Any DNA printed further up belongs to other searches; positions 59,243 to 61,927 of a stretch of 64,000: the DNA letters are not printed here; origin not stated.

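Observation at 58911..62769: Xanthine-dehydrogenase-family enzyme in HcrCAB gene order with a [4Fe-4S]-type cysteine insertion in the FAD subunit: candidate 4-hydroxybenzoyl-CoA reductase-class dehydroxylase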

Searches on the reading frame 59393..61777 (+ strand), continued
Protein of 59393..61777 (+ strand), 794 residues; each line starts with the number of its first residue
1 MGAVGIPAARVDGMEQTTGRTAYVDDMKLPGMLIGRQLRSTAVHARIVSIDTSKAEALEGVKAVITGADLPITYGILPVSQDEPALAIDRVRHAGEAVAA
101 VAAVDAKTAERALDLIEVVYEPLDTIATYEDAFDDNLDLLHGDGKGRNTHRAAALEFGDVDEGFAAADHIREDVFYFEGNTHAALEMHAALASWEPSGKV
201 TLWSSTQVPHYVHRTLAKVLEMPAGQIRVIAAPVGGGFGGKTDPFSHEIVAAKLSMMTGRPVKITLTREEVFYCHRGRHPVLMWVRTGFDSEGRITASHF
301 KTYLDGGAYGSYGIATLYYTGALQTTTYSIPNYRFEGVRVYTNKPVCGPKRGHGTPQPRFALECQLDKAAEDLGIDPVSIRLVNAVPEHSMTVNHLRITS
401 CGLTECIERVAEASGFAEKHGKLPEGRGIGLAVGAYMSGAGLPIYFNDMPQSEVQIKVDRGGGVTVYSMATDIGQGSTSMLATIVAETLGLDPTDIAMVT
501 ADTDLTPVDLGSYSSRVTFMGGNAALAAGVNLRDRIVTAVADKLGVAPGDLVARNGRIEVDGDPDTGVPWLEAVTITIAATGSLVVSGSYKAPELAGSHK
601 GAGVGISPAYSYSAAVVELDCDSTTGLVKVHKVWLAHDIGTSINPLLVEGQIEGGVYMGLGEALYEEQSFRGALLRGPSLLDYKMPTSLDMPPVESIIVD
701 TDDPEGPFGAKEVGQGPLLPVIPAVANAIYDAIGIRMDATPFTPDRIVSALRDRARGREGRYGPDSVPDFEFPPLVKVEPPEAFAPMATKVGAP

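Call 17: find_encoding_contigs(protein=P0002, flank=10000, max_places=3)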
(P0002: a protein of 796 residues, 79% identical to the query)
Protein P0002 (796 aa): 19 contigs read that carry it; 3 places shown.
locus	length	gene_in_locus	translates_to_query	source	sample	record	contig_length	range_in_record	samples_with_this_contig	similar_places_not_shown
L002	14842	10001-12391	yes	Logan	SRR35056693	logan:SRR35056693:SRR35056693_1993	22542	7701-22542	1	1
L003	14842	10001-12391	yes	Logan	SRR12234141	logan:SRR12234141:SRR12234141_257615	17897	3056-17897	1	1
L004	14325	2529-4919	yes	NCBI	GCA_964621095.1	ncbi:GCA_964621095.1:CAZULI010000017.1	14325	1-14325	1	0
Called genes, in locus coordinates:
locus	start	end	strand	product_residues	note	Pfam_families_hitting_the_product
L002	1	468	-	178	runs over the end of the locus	PF01558:POR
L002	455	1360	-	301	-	PF02775:TPP_enzyme_C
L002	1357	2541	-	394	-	PF01855:POR_N, PF02780:Transketolase_C (weak), PF17147:PFOR_II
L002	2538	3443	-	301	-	PF01558:POR, PF13484:Fer4_16 (faint), PF14697:Fer4_21 (faint), PF12797:Fer4_2 (faint), PF13237:Fer4_10 (faint), PF00037:Fer4 (faint), PF12838:Fer4_7 (weak), PF13187:Fer4_9 (weak), +2 more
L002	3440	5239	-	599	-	PF01855:POR_N, PF02779:Transket_pyr (faint), PF02775:TPP_enzyme_C, PF13237:Fer4_10 (faint)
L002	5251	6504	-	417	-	PF00682:HMGL-like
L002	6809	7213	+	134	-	PF12172:zf-ChsH2, PF01796:OB_ChsH2_C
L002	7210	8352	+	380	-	PF00108:Thiolase_N, PF00109:ketoacyl-synt (weak), PF02803:Thiolase_C, PF22691:Thiolase_C_1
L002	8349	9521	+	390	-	PF04303:PrpF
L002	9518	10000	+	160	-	PF00111:Fer2 (weak), PF01799:Fer2_2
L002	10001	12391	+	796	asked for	PF01315:Ald_Xan_dh_C, PF02738:MoCoBD_1, PF20256:MoCoBD_2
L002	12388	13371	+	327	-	PF00941:FAD_binding_5, PF03450:CO_deh_flav_C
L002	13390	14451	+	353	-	PF08240:ADH_N, PF01262:AlaDh_PNT_C, PF00107:ADH_zinc_N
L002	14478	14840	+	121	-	?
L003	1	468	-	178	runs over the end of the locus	PF01558:POR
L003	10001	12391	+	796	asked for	PF01315:Ald_Xan_dh_C, PF02738:MoCoBD_1, PF20256:MoCoBD_2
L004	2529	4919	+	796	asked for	PF01315:Ald_Xan_dh_C, PF02738:MoCoBD_1, PF20256:MoCoBD_2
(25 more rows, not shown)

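Call 27: search_protein_families(library=ncbifam, max_evalue=1e-8, proteins=[L001:13378-14430:+, L001:14468-15562:+, L001:15565-16329:+, L001:16349-16573:-, L001:16762-16983:-, L001:17025-17855:-, L001:17852-18673:-, L001:18691-19989:-, L001:20019-21194:-, L001:10001-12370:+])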
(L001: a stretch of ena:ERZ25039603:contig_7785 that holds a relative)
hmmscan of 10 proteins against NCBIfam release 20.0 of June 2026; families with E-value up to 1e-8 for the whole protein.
L001:13378-14430:+ (350 aa): 19 families
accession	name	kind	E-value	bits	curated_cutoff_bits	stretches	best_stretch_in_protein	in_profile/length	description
TIGR03201.1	dearomat_had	equivalog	4.7e-132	440.3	338.65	1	7-350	2-349/349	6-hydroxycyclohex-1-ene-1-carbonyl-CoA dehydrogenase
NF041097.1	keto_inos_dh_IolM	equivalog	1.7e-38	132.3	450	1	26-341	51-381/389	scyllo-inosose 3-dehydrogenase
NF010344.0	PRK13771.1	subfamily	1.2e-31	110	349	1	25-206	22-201/334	putative alcohol dehydrogenase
NF047908.1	AldhRedAhr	equivalog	3.5e-30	105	470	1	2-335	2-320/335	NADPH-dependent aldehyde reductase Ahr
NF006940.0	PRK09422.1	equivalog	8e-30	103.9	344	1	28-335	24-320/338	alcohol dehydrogenase AdhP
TIGR00692.1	tdh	equivalog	3.3e-29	102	458.35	1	26-327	21-318/340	L-threonine 3-dehydrogenase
NF007642.0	PRK10309.1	equivalog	1.4e-28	100.1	550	1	28-322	25-317/347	galactitol-1-phosphate 5-dehydrogenase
NF003808.0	PRK05396.1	equivalog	1.6e-28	99.6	380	1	26-287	23-277/341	L-threonine 3-dehydrogenase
NF041172.1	AcrlCoa_red_Thmprot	equivalog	2.2e-26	92.6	500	1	26-220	23-215/334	acryloyl-CoA reductase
TIGR03451.1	mycoS_dep_FDH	equivalog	4.8e-26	91.4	512.9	1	25-332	23-341/358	S-(hydroxymethyl)mycothiol dehydrogenase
TIGR03989.1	Rxyl_3153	subfamily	4.4e-25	88.7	440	2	119-229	139-248/370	NDMA-dependent alcohol dehydrogenase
NF007489.0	PRK10083.1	equivalog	1.1e-24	87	376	1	24-317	20-302/339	Zn-dependent oxidoreductase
NF007375.0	PRK09880.1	equivalog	2.3e-23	82.5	469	1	29-340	28-333/344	L-idonate 5-dehydrogenase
TIGR02818.1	adh_III_F_hyde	equivalog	2.9e-23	82.5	543.95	2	11-109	9-107/368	S-(hydroxymethyl)glutathione dehydrogenase/class III alcohol dehydrogenase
TIGR02822.1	adh_fam_2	subfamily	3.4e-23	82.2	283.5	1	15-216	14-213/329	zinc-binding alcohol dehydrogenase family protein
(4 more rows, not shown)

L001:14468-15562:+ (364 aa): 58 families (the best 25 are shown)
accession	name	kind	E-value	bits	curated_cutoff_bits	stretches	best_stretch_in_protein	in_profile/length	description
TIGR03200.1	dearomat_oah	equivalog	1.6e-168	560.4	464.45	1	5-356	3-357/360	6-oxocyclohex-1-ene-1-carbonyl-CoA hydratase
TIGR03210.1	badI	equivalog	8.3e-36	123.6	467.6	1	37-215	12-186/256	2-ketocyclohexanecarboxyl-CoA hydrolase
NF005637.0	PRK07396.1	equivalog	1.2e-31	110.1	380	1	39-215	25-199/273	1,4-dihydroxy-2-naphthoyl-CoA synthase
TIGR01929.1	menB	equivalog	8e-28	97.7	342.7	1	38-215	14-189/259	1,4-dihydroxy-2-naphthoyl-CoA synthase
NF046063.1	oxepin_alt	equivalog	1.3e-27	97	300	1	39-209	12-181/254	oxepin-CoA hydrolase, alternative type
NF004475.0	PRK05809.1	subfamily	7.5e-27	94.5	394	1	39-209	16-183/260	short-chain-enoyl-CoA hydratase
NF004634.0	PRK05980.1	equivalog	2.1e-25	89.6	375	1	39-211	15-188/263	crotonase/enoyl-CoA hydratase family protein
NF006109.0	PRK08260.1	subfamily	7.1e-25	87.9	320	1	39-210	16-200/296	enoyl-CoA hydratase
NF005700.0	PRK07511.1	subfamily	8.1e-25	87.9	274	1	40-208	16-183/260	enoyl-CoA hydratase family protein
NF004840.0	PRK06190.1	equivalog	5.7e-24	85.1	253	1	40-210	17-183/260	enoyl-CoA hydratase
TIGR02280.1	PaaB1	equivalog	1.1e-23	84.1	345.15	1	39-207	11-177/256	2-(1,2-epoxy-1,2-dihydrophenyl)acetyl-CoA isomerase PaaG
NF051848.1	EnCoAHydtEchA19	equivalog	1.2e-23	84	400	1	36-210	9-182/258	enoyl-CoA hydratase EchA19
NF004525.0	PRK05870.1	equivalog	1e-22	81.3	285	1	37-208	13-180/249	enoyl-CoA hydratase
NF004517.0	PRK05862.1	equivalog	2e-21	76.7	396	1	39-211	16-182/257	enoyl-CoA hydratase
NF005126.0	PRK06563.1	subfamily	2.4e-21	76.3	261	1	36-210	16-187/263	crotonase/enoyl-CoA hydratase family protein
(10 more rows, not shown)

L001:15565-16329:+ (254 aa): 68 families (the best 25 are shown)
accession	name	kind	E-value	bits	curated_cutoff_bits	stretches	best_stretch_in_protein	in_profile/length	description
TIGR03189.1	dienoyl_CoA_hyt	equivalog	6.6e-65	218.9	292.5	1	13-253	8-250/251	cyclohexa-1,5-dienecarbonyl-CoA hydratase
NF005803.0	PRK07658.1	equivalog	3.2e-37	128.3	313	1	13-252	9-255/257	enoyl-CoA hydratase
NF006566.0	PRK09076.1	subfamily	2.4e-35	122.4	286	1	10-253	9-259/260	enoyl-CoA hydratase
NF042430.2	EnCoAhydt_DpgD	equivalog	3.3e-34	118.5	400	1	14-253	5-257/258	enoyl-CoA-hydratase DpgD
NF007239.0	PRK09674.1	equivalog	1.9e-33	116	371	1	12-250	10-253/257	2,3-dehydroadipyl-CoA hydratase PaaF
NF051848.1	EnCoAHydtEchA19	equivalog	9.6e-33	113.8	400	1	10-253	4-257/258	enoyl-CoA hydratase EchA19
NF005802.0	PRK07657.1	equivalog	2.3e-32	112.6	363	1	15-251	13-257/260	enoyl-CoA hydratase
NF006008.0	PRK08139.1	equivalog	4e-30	105.2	313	1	13-253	18-265/266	enoyl-CoA hydratase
NF005073.0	PRK06495.1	subfamily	5.5e-30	104.5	296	1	12-252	10-255/257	enoyl-CoA hydratase/isomerase family protein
NF004517.0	PRK05862.1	equivalog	4.5e-29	101.7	396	1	13-253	11-256/257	enoyl-CoA hydratase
NF006100.0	PRK08252.1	subfamily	1.5e-28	100.1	282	1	13-252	10-252/254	crotonase/enoyl-CoA hydratase family protein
NF006007.0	PRK08138.1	subfamily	8.4e-28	97.4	355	1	12-251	14-258/261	enoyl-CoA hydratase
NF004795.0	PRK06143.1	subfamily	1.3e-27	96.9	283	1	13-190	16-202/260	enoyl-CoA hydratase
NF004475.0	PRK05809.1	subfamily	5.3e-27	94.9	394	1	13-250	11-256/260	short-chain-enoyl-CoA hydratase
NF005879.0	PRK07827.1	equivalog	6.6e-27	94.4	283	1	11-252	12-260/261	enoyl-CoA hydratase family protein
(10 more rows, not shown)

L001:16349-16573:- (74 aa): 0 families

L001:16762-16983:- (73 aa): 0 families

L001:17025-17855:- (276 aa): 5 families
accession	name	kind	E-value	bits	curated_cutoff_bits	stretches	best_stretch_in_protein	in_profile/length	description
TIGR00241.1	CoA_E_activ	domain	4.3e-58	196.8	125.4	1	2-254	1-248/248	acyl-CoA dehydratase activase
TIGR02261.1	benz_CoA_red_D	equivalog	8.3e-45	153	312.85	1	2-218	2-221/262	benzoyl-CoA reductase subunit D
TIGR03192.1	benz_CoA_bzdQ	equivalog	4.8e-35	121.4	380.2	1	1-254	32-285/293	benzoyl-CoA reductase, bzd-type, subunit Q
TIGR02259.1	benz_CoA_red_A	equivalog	1.2e-32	113.3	578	1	55-231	227-405/432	benzoyl-CoA reductase subunit A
TIGR03286.1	methan_mark_15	hypoth_equivalog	4e-25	88.6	455.75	1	2-255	145-401/404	methanogenesis marker 15 protein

L001:17852-18673:- (273 aa): 5 families
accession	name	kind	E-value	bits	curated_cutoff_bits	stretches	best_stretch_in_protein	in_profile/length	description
TIGR00241.1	CoA_E_activ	domain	1.7e-78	263.6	125.4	1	4-252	2-247/248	acyl-CoA dehydratase activase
TIGR02259.1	benz_CoA_red_A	equivalog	2.2e-65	221.1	578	1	54-254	224-432/432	benzoyl-CoA reductase subunit A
TIGR03192.1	benz_CoA_bzdQ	equivalog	5.1e-53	180.4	380.2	1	4-255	34-287/293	benzoyl-CoA reductase, bzd-type, subunit Q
TIGR03286.1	methan_mark_15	hypoth_equivalog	3.6e-40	138.2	455.75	1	4-254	146-401/404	methanogenesis marker 15 protein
TIGR02261.1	benz_CoA_red_D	equivalog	8.8e-40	136.5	312.85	1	4-253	3-261/262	benzoyl-CoA reductase subunit D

L001:18691-19989:- (432 aa): 4 families
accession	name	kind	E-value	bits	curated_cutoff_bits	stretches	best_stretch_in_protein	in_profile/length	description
TIGR02260.1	benz_CoA_red_B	equivalog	2.9e-62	210.7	486.55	1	27-419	20-411/413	benzoyl-CoA reductase subunit B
NF052455.1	HyiscapDhHadB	equivalog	2.2e-42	145.1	750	1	48-425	37-398/398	(R)-2-hydroxyisocaproyl-CoA dehydratase subunit alpha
TIGR03191.1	benz_CoA_bzdO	equivalog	9.4e-25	87.7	448.6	1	71-307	67-293/430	benzoyl-CoA reductase, bzd-type, subunit O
NF040772.1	double_cubane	equivalog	3.6e-18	65.7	350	1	90-420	63-371/372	double-cubane-cluster-containing anaerobic reductase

L001:20019-21194:- (391 aa): 4 families
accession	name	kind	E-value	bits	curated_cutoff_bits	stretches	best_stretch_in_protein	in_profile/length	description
TIGR02263.1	benz_CoA_red_C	equivalog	6.6e-73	245.8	421.15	1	20-386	4-378/380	benzoyl-CoA reductase subunit C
NF052456.1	HyiscapDhHadC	equivalog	3.3e-49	167.8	700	1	22-387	6-371/372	(R)-2-hydroxyisocaproyl-CoA dehydratase subunit beta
NF040772.1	double_cubane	equivalog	2.5e-33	115.6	350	1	36-388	12-372/372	double-cubane-cluster-containing anaerobic reductase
TIGR03190.1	benz_CoA_bzdN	equivalog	4.5e-28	98.1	453.8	1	33-388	15-371/377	benzoyl-CoA reductase, bzd-type, subunit N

L001:10001-12370:+ (789 aa): 13 families
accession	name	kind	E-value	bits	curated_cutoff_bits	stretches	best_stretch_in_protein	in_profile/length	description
TIGR03194.1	4hydrxCoA_A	equivalog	4.6e-256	851.9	994.55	1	12-754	1-746/746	4-hydroxybenzoyl-CoA reductase subunit alpha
NF043082.1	XdhA_XDHase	equivalog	9.8e-152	506.7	780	1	8-757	1-755/758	xanthine dehydrogenase subunit XdhA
NF007426.0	PRK09970.1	equivalog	5.5e-149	497.6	916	1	4-756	2-757/761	xanthine dehydrogenase molybdenum-binding subunit XdhA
TIGR03196.1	pucD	equivalog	1.8e-129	433.4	783.65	1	13-752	8-756/763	xanthine dehydrogenase subunit D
NF041018.1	glyceraldDH_alpha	equivalog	3.5e-115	386.1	790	1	7-750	2-740/741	glyceraldehyde dehydrogenase subunit alpha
TIGR03311.1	Se_dep_XDH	equivalog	2.7e-109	366.5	830.45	2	7-545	161-684/848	selenium-dependent xanthine dehydrogenase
NF040766.1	CODH_aero_grp5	exception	3.9e-107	359.3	950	1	7-750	4-781/785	aerobic carbon-monoxide dehydrogenase large subunit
TIGR03313.1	Se_sel_red_Mo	hypoth_equivalog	2e-95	320.3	1101.9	2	160-754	360-949/951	molybdopterin-dependent oxidoreductase Mo/Fe-S-binding subunit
NF045668.1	pterin_aldehy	equivalog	4.5e-87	293.1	1100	2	4-535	171-714/905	molybdopterin-dependent aldehyde oxidoreductase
TIGR02965.1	xanthine_xdhB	equivalog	5.8e-87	292.6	849.5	1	16-751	9-751/758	xanthine dehydrogenase molybdopterin binding subunit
TIGR02416.1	CO_dehy_Mo_lg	equivalog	5.9e-81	272.7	991.15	1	21-738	6-755/770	aerobic carbon-monoxide dehydrogenase large subunit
NF041671.1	peri_hyde_PaoC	equivalog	1.7e-77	261.4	1180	1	5-756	15-733/735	aldehyde oxidoreductase molybdenum-binding subunit PaoC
TIGR02969.1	mam_aldehyde_ox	subfamily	1.3e-50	171.9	1912.3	1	41-736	610-1279/1330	aldehyde oxidase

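Call 31: find_related_loci(query=A1, collection=genome_contigs, flank=10000)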
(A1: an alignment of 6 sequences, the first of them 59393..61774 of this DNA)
Query A1 (794 aa) in genome_contigs; peptide patterns used: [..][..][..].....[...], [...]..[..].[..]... (x = any residue, [..] = any of these).
600 stretches matched a pattern (row limit reached: there are more); 479 encode a relative of the query (tblastn E <= 1e-3); the best 80 are kept; 80 distinct loci.
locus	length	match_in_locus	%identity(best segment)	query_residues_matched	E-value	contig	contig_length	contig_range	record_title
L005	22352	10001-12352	80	1-784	0e+0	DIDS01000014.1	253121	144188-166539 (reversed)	MAG TPA_asm: Acidimicrobiia bacterium UBA5794 UBA5794_contig_57, whole genome shotgun sequence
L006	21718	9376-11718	74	4-784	0e+0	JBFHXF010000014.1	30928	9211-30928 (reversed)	MAG: Acidimicrobiia bacterium isolate Mix_sand09.2021.07.Z.5 k141_258837_length_30928_cov_14.9870, whole genome shotgun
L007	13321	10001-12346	75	4-784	0e+0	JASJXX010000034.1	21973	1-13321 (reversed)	MAG: Actinomycetota bacterium isolate MT_MAG3 NODE_794_length_21973_cov_32.508121, whole genome shotgun sequence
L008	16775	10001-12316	73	10-782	0e+0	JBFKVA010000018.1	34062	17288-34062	MAG: Acidimicrobiia bacterium isolate Mix_sand23.2022.09.Z.28 k141_2103399_length_34062_cov_16.0664, whole genome shotgu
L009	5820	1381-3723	66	4-784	0e+0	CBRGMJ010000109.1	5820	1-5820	MAG TPA_asm: uncultured bacterium isolate SRR11839388_concoct_9 genome assembly, contig: ERZ27397410.29447, whole genome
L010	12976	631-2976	66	4-784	0e+0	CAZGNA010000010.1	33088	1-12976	MAG TPA_asm: uncultured bacterium isolate binchicken_co30_89 genome assembly, contig: NODE_1133_length_33088_cov_7.98774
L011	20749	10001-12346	63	4-784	0e+0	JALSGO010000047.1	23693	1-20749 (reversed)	MAG: Candidatus Bipolaricaulota bacterium isolate 354-166_maxbin2_scaf2bin.100 354-166_scaffold_2028_c1, whole genome sh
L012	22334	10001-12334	61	4-781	0e+0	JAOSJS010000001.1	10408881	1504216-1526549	MAG: Ardenticatenaceae bacterium isolate FR_9 contig_134_pilon, whole genome shotgun sequence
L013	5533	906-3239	60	4-781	0e+0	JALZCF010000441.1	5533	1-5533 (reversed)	MAG: Chloroflexota bacterium isolate NAM bin18 SC8792-94_k127_2584829, whole genome shotgun sequence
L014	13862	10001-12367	61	4-790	0e+0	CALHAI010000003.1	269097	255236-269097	MAG: uncultured Blastocatellia bacterium isolate H1_Bin_METABAT__179_1_1 genome assembly, contig: c_000000054572, whole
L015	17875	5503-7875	60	4-782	0e+0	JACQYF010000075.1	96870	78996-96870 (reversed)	MAG: Chloroflexi bacterium isolate NC_groundwater_1534_Pr4_S-0.65um_60_13 SR1-18-Sp65_coassembly_scaffold_95339, whole g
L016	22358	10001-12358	61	1-784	0e+0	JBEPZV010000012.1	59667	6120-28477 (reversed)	MAG: bacterium isolate 03V1_S199.semibin_refined.036 NODE_434_length_59667_cov_9.986228, whole genome shotgun sequence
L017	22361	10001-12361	60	4-784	0e+0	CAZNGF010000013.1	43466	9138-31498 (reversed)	MAG TPA_asm: uncultured Thermotogae bacterium isolate SRP141376_co3_455 genome assembly, contig: NODE_2144_length_43466_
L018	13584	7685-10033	59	1-784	0e+0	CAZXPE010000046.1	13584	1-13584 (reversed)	MAG TPA_asm: uncultured bacterium isolate SRP090828_co1_86 genome assembly, contig: NODE_785_length_13584_cov_8.772932,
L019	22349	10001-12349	60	1-780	0e+0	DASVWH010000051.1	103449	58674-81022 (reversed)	MAG TPA_asm: Pyrinomonadaceae bacterium isolate SMAG_U3365 k141_316711, whole genome shotgun sequence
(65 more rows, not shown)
